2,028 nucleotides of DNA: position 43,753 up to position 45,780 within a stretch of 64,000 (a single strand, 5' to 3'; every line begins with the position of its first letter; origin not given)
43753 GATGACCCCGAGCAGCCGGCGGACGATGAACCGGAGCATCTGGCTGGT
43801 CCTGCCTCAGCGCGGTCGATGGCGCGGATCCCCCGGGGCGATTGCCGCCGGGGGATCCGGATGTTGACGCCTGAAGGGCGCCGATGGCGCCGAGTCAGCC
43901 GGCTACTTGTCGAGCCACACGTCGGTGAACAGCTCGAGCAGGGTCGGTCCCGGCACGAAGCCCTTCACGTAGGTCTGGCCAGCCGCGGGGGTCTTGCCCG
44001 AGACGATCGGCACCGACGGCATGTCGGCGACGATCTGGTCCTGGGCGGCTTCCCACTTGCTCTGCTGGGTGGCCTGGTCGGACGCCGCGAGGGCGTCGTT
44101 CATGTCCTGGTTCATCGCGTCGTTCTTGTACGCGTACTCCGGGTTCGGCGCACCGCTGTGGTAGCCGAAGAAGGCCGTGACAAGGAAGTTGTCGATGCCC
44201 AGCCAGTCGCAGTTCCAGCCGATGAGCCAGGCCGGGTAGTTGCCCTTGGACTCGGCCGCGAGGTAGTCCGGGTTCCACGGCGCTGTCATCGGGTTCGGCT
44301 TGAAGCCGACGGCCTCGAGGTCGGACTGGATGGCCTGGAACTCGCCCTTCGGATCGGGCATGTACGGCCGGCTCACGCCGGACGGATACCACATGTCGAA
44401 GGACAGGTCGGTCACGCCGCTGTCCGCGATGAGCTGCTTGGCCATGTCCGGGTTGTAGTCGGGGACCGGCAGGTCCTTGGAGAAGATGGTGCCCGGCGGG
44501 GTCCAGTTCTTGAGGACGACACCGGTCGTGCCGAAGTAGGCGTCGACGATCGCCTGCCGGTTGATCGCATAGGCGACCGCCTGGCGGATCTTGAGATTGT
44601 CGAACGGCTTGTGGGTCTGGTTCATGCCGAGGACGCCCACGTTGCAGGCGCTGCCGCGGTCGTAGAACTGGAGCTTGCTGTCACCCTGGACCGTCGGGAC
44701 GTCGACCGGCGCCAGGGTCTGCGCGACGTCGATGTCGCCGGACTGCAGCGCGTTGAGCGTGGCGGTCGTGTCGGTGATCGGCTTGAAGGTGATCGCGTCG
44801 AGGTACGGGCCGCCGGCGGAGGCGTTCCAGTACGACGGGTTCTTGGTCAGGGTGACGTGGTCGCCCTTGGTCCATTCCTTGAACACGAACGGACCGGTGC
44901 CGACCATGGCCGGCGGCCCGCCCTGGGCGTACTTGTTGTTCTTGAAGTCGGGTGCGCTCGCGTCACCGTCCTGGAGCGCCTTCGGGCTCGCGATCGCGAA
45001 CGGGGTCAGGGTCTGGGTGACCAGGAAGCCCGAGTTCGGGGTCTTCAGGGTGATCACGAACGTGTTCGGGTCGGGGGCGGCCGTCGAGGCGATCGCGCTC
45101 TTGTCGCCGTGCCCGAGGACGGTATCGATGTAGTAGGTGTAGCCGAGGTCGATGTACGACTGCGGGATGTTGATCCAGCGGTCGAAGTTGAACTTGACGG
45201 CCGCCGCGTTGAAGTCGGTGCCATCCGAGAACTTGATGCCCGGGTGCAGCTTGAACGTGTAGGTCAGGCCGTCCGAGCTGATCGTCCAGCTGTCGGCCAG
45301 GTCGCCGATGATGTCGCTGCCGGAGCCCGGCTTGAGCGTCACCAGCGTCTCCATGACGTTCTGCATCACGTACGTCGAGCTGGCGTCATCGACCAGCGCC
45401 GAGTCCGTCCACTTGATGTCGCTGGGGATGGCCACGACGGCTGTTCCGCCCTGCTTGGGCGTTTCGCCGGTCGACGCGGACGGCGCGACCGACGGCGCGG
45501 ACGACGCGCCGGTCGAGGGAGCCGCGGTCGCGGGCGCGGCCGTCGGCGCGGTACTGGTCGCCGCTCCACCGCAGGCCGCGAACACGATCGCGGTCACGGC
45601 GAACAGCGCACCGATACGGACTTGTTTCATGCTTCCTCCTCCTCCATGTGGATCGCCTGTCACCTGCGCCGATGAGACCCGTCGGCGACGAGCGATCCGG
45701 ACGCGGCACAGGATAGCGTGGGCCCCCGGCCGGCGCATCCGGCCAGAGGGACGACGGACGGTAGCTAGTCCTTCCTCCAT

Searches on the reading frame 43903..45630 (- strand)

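Call 5: search_protein_families(library=pfam, proteins=[window:43903-45630:-], max_evalue=1)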
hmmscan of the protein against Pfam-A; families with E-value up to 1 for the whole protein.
window:43903-45630:- (575 aa): 1 family
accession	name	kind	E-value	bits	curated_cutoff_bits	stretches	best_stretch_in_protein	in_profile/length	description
PF00496.27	SBP_bac_5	-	1.3e-88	298.1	32.4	1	107-491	2-365/368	Bacterial extracellular solute-binding proteins, family 5 Middle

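Call 11: search_protein_families(library=ncbifam, proteins=[window:43903-45630:-], max_evalue=0.001)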
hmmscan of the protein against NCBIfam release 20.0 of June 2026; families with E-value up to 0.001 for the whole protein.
window:43903-45630:- (575 aa): 11 families
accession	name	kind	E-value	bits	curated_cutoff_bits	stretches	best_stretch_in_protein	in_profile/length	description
NF011942.0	PRK15413.1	equivalog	1.8e-55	188.6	594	1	64-559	30-497/512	glutathione ABC transporter substrate-binding protein GsiB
NF043070.1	DppA_dipep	equivalog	9.2e-51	173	1005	1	90-572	58-533/535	dipeptide ABC transporter periplasmic-binding protein DppA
TIGR02294.1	nickel_nikA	equivalog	1.4e-39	136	393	1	85-405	28-326/501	nickel ABC transporter substrate-binding protein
NF011689.0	PRK15109.1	equivalog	1.1e-35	123.4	560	1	106-562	78-527/547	ABC transporter substrate-binding protein SapA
NF045467.1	Opp4A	equivalog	1.3e-32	112.8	650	1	18-412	2-386/556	oligopeptide ABC transporter substrate-binding protein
NF045468.1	Opp5A_nikA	equivalog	1.2e-29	103.1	600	1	85-408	37-320/488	nickel ABC transporter substrate-binding protein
NF047575.1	opine_bind_CntA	exception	6.8e-25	87.6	800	1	106-406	76-360/535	staphylopine-dependent metal ABC transporter substrate-binding lipoprotein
NF011684.0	PRK15104.1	equivalog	1.6e-22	79.9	947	1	65-558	42-524/543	oligopeptide ABC transporter substrate-binding protein OppA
TIGR04028.1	SBP_KPN_01854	hypoth_equivalog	6.7e-21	74.4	468.5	1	89-370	27-294/509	TIGR04028 family ABC transporter substrate-binding protein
NF007287.0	PRK09755.1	equivalog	9.4e-13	47.8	1098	1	70-379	41-338/535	ABC transporter substrate-binding protein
NF043077.1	MMSYN1_0169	equivalog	1.2e-05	24.1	650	0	229-294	304-367/896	oligopeptide ABC transporter substrate-binding protein OppA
